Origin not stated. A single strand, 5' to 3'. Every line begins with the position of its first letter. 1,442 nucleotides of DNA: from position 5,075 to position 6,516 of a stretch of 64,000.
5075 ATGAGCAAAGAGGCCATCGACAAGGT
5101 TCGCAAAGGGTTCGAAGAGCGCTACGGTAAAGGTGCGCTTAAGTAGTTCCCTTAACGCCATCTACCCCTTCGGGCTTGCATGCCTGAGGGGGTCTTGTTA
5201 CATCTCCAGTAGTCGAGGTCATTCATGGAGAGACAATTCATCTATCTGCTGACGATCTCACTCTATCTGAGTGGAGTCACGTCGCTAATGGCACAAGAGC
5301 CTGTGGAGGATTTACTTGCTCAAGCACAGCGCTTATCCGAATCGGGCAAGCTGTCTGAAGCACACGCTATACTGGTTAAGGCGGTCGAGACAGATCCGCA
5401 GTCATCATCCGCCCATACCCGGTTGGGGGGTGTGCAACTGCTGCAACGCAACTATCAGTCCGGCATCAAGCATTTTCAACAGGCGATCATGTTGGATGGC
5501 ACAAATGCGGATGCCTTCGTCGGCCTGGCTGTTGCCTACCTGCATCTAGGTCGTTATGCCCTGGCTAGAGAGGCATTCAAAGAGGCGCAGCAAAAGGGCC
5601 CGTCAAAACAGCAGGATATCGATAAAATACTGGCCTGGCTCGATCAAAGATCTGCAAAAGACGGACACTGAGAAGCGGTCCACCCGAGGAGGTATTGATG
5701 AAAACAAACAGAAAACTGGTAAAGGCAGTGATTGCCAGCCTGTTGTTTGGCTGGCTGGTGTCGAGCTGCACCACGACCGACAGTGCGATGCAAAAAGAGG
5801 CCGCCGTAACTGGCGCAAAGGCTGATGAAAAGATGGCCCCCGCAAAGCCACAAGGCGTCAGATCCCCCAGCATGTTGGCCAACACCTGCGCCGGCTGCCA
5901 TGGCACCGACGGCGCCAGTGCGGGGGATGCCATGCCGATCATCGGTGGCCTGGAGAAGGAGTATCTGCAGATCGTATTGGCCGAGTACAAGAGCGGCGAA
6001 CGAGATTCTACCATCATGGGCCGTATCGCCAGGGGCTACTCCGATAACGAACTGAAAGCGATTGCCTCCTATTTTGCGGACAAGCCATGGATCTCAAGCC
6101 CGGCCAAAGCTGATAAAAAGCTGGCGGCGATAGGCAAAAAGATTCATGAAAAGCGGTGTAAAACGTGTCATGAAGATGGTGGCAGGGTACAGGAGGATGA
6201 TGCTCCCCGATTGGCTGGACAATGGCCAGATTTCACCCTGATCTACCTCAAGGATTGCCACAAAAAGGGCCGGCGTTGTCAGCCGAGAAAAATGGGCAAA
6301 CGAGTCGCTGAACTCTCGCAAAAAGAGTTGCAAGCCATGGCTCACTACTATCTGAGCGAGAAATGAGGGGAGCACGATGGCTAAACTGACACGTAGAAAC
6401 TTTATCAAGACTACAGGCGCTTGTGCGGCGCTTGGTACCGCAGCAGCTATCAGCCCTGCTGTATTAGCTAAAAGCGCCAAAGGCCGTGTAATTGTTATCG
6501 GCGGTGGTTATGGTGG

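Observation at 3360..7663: FNR-boxed operon joining an HAO-family octaheme cytochrome to sulfide dehydrogenase FccAB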

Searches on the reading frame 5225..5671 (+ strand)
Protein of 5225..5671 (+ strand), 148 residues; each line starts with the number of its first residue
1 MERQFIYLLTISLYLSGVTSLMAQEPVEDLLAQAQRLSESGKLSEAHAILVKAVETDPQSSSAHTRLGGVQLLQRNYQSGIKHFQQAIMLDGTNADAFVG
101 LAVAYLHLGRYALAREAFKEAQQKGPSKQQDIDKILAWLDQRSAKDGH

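Call 3: search_protein_families(library=pfam, proteins=[window:5225-5671:+], max_evalue=0.01)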
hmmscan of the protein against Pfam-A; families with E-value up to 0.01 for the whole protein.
window:5225-5671:+ (148 aa): 19 families
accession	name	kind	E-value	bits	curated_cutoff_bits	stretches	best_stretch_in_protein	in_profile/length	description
PF13432.12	TPR_16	-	2.9e-15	56.8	32.7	2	74-127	10-63/65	Tetratricopeptide repeat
PF07719.23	TPR_2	-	6e-15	54.5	27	2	95-126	1-32/34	Tetratricopeptide repeat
PF14559.12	TPR_19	-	1.3e-13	51.5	25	2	72-138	2-67/68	Tetratricopeptide repeat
PF00515.34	TPR_1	-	1.3e-12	47.4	27.8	2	95-123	1-29/34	Tetratricopeptide repeat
PF13428.12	TPR_14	-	5.3e-10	39.4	23.5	1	29-68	3-42/44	Tetratricopeptide repeat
PF13431.12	TPR_17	-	5.8e-10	39.1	24.4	1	84-116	2-34/34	Tetratricopeptide repeat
PF13414.12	TPR_11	-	3.6e-09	36.6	26.8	1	81-109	14-42/42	TPR repeat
PF13181.12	TPR_8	-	2e-08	34.2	25.7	1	95-121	1-27/34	Tetratricopeptide repeat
PF13424.12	TPR_12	-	4.8e-07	30.3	30.1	1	62-121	4-71/77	Tetratricopeptide repeat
PF12895.13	ANAPC3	-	7.4e-07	29.8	27.2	1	23-86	19-81/82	Anaphase-promoting complex, cyclosome, subunit 3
PF23914.1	TPR_CcmH_CycH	-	2.4e-06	27.9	42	1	44-129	67-155/158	Cytochrome c-type biogenesis protein H TPR domain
PF13174.12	TPR_6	-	0.00028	21.8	26.3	0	96-123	1-28/33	Tetratricopeptide repeat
PF13374.12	TPR_10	-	0.0006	20.2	27.5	0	99-121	6-28/42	Tetratricopeptide repeat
PF09976.15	TPR_21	-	0.00093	19.4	25.5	1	31-131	80-182/193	Tetratricopeptide repeat-like domain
PF25063.1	ARM_TT21_C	-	0.00099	19.5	35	1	31-114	99-183/209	Tetratricopeptide repeat protein 21 C-terminal ARM domain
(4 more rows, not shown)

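Call 23: search_protein_families(library=ncbifam, proteins=[window:5225-5671:+], max_evalue=0.00001)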
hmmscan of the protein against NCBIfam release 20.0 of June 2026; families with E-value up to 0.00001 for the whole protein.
window:5225-5671:+ (148 aa): 11 families
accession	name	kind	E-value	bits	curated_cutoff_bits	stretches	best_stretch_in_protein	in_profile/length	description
TIGR02552.1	LcrH_SycD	equivalog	7.3e-13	48.4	104.8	1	22-130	13-121/136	SycD/LcrH family type III secretion system chaperone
TIGR02917.1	PEP_TPR_lipo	equivalog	6.1e-12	44.2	312.2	1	39-128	375-464/899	XrtA/PEP-CTERM system TPR-repeat protein PrsT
TIGR02521.1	type_IV_pilW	equivalog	5.5e-10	39.2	154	0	62-128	32-98/234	type IV pilus biogenesis/stability protein PilW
NF011886.0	PRK15359.1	equivalog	2e-09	37.3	146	1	37-123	34-120/144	type III secretion system chaperone protein SscB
NF040959.1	MamA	equivalog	1.3e-08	34.5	200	1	30-124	74-168/204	magnetosome protein MamA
NF033758.1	gliding_GltE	equivalog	5.6e-08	32.2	225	1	39-126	234-321/411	adventurous gliding motility TPR repeat lipoprotein GltE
NF033920.0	C39_PA2778_fam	equivalog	3.5e-07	29.9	150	1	26-124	155-253/255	PA2778 family cysteine peptidase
NF007692.0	PRK10370.1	equivalog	5.5e-07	29.4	306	1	37-105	57-126/206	heme lyase NrfEFG subunit NrfG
NF008520.0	PRK11447.1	equivalog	3e-06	25.3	858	1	20-126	566-668/1157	cellulose synthase complex outer membrane protein BcsC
NF033762.1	social_mot_Tgl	equivalog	5.3e-06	26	225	0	32-119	39-124/252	social motility TPR repeat lipoprotein Tgl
NF008757.0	PRK11788.1-5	equivalog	8.4e-06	25.2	363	0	33-141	186-294/388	lipopolysaccharide assembly protein LapB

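Call 57: search_solved_structures(query=window:5225-5671:+, max_evalue=0.01, show_alignments=0)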
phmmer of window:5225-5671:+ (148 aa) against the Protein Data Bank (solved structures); distinct sequences matched with E-value up to 0.01: 116 (the best 60 are shown).
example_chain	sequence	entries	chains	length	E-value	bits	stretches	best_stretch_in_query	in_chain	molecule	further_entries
9qhb_A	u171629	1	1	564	2e-91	306.2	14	40-121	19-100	Engineered tetratricopeptide repeat protein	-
8bu0_A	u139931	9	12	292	5.2e-45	156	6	40-120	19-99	Consensus tetratricopeptide repeat protein | Crystal structure of an 8-repeat consensus TPR superhelix with Zinc. | Monomer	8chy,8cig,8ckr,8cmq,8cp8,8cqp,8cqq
9qhc_A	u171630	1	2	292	2.2e-43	150.8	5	41-127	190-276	Engineered tetratricopeptide repeat protein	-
7obi_A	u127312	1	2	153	3.4e-27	98.4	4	52-120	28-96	CTPR-rv4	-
1w3b_A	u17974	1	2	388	3.2e-23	85.5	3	37-102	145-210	UDP-N-ACETYLGLUCOSAMINE--PEPTIDE N-ACETYLGLUCOSAMINYLTRANSFERASE 110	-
6eou_A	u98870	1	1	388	4.4e-23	85.1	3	37-102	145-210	UDP-N-acetylglucosamine--peptide N-acetylglucosaminyltransferase 110 kDa subunit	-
7yea_A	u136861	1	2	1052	5.9e-23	84.7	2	37-102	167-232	UDP-N-acetylglucosamine--peptide N-acetylglucosaminyltransferase 110 kDa subunit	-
7yeh_B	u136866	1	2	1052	6.1e-23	84.6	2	37-102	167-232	UDP-N-acetylglucosamine--peptide N-acetylglucosaminyltransferase 110 kDa subunit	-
7ntf_A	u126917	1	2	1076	8.7e-23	84.1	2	37-102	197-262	Isoform 1 of UDP-N-acetylglucosamine--peptide N-acetylglucosaminyltransferase 110 kDa subu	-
6vfi_B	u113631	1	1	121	2.1e-15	60.3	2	52-127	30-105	O43_dn18B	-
8ch0_A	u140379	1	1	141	3.8e-14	56.2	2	41-126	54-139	Consensus tetratricopeptide repeat protein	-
2fo7_A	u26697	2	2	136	6.2e-14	55.5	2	41-126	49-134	SYNTHETIC CONSENSUS TPR PROTEIN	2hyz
9gzg_A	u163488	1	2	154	1.2e-13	54.6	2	38-120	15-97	Engineered CTPR protein with glutamic acids for conductivity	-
7y4i_A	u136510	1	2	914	1.7e-13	54.1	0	52-129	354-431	Probable UDP-N-acetylglucosamine--peptide N-acetylglucosaminyltransferase SPINDLY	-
8dtf_A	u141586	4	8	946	1.9e-13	53.9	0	52-129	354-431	Probable UDP-N-acetylglucosamine--peptide N-acetylglucosaminyltransferase SPINDLY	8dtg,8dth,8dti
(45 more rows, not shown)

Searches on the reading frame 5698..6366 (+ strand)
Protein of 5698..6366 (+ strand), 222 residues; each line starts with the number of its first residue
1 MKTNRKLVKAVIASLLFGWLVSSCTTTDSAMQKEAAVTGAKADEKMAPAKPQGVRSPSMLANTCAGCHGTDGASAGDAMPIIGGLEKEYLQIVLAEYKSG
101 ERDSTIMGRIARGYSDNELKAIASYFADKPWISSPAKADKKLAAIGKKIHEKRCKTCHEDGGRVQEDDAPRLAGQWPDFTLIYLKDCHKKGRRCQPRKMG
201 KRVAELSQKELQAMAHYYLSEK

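Call 3: search_protein_families(library=pfam, proteins=[window:5698-6366:+], max_evalue=0.01)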
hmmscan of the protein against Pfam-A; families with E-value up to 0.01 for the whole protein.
window:5698-6366:+ (222 aa): 2 families
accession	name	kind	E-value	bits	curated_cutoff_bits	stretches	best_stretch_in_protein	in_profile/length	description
PF13442.11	Cytochrome_CBB3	-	2.6e-12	47.3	27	2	143-217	3-67/68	Cytochrome C oxidase, cbb3-type, subunit III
PF00034.26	Cytochrom_C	-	9.4e-12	46.5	21.3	2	61-125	9-85/90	Cytochrome c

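Call 23: search_protein_families(library=ncbifam, proteins=[window:5698-6366:+], max_evalue=0.00001)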
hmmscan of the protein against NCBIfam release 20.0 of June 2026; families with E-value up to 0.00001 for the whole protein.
window:5698-6366:+ (222 aa): 3 families
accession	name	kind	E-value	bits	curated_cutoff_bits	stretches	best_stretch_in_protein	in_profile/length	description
NF049874.1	PdsA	exception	2.8e-28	99.1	330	1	60-221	24-197/198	periplasmic diheme shuttle PdsA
TIGR00782.1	ccoP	equivalog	5.3e-09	35.8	179.95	1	58-218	112-278/285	cytochrome-c oxidase, cbb3-type subunit III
NF045773.1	cytochro_C550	exception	1.4e-06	28.2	125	0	33-92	31-86/118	cytochrome c550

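Call 49: search_solved_structures(query=window:5698-6366:+, max_evalue=0.001, show_alignments=2)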
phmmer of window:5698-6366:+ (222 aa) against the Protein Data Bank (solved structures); distinct sequences matched with E-value up to 0.001: 16.
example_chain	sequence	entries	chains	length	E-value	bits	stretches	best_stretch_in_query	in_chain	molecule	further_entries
3vrd_A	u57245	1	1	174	2.3e-32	115.8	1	58-210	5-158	Flavocytochrome c heme subunit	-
1fcd_C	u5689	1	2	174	2.1e-31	112.6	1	58-211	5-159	FLAVOCYTOCHROME C SULFIDE DEHYDROGENASE (CYTOCHROME SUBUNIT)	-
5lo9_A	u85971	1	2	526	2.9e-15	59.9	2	63-136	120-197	Cytochrome C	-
6q2u_A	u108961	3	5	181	8.2e-14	55.2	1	61-149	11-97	Cytochrome c4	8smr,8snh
8uf3_A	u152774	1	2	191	1.6e-12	51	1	63-126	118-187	Cytochrome C4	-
5n1t_B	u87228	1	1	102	3e-12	50.1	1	58-127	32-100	Cytochrome C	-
1h1o_A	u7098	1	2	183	1.5e-11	47.8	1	52-127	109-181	CYTOCHROME C-552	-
1etp_A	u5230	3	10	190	5.2e-09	39.5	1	63-217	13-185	CYTOCHROME C4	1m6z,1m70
1cno_A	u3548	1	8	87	1.1e-07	35.1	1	60-131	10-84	CYTOCHROME C552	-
1dvh_A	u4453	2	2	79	2.1e-07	34.2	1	60-127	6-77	CYTOCHROME C553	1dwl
1e08_E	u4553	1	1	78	2.2e-07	34.2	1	60-127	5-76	CYTOCHROME C553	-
4o1w_A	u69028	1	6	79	2.4e-07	34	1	63-128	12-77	Cytochrome c552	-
2dvh_A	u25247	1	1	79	3.3e-06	30.3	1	60-127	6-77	CYTOCHROME C-553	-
1c53_A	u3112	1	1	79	2.8e-05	27.3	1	60-127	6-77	CYTOCHROME C553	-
8yts_A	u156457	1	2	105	8.2e-05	25.7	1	45-126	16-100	Cytochrome C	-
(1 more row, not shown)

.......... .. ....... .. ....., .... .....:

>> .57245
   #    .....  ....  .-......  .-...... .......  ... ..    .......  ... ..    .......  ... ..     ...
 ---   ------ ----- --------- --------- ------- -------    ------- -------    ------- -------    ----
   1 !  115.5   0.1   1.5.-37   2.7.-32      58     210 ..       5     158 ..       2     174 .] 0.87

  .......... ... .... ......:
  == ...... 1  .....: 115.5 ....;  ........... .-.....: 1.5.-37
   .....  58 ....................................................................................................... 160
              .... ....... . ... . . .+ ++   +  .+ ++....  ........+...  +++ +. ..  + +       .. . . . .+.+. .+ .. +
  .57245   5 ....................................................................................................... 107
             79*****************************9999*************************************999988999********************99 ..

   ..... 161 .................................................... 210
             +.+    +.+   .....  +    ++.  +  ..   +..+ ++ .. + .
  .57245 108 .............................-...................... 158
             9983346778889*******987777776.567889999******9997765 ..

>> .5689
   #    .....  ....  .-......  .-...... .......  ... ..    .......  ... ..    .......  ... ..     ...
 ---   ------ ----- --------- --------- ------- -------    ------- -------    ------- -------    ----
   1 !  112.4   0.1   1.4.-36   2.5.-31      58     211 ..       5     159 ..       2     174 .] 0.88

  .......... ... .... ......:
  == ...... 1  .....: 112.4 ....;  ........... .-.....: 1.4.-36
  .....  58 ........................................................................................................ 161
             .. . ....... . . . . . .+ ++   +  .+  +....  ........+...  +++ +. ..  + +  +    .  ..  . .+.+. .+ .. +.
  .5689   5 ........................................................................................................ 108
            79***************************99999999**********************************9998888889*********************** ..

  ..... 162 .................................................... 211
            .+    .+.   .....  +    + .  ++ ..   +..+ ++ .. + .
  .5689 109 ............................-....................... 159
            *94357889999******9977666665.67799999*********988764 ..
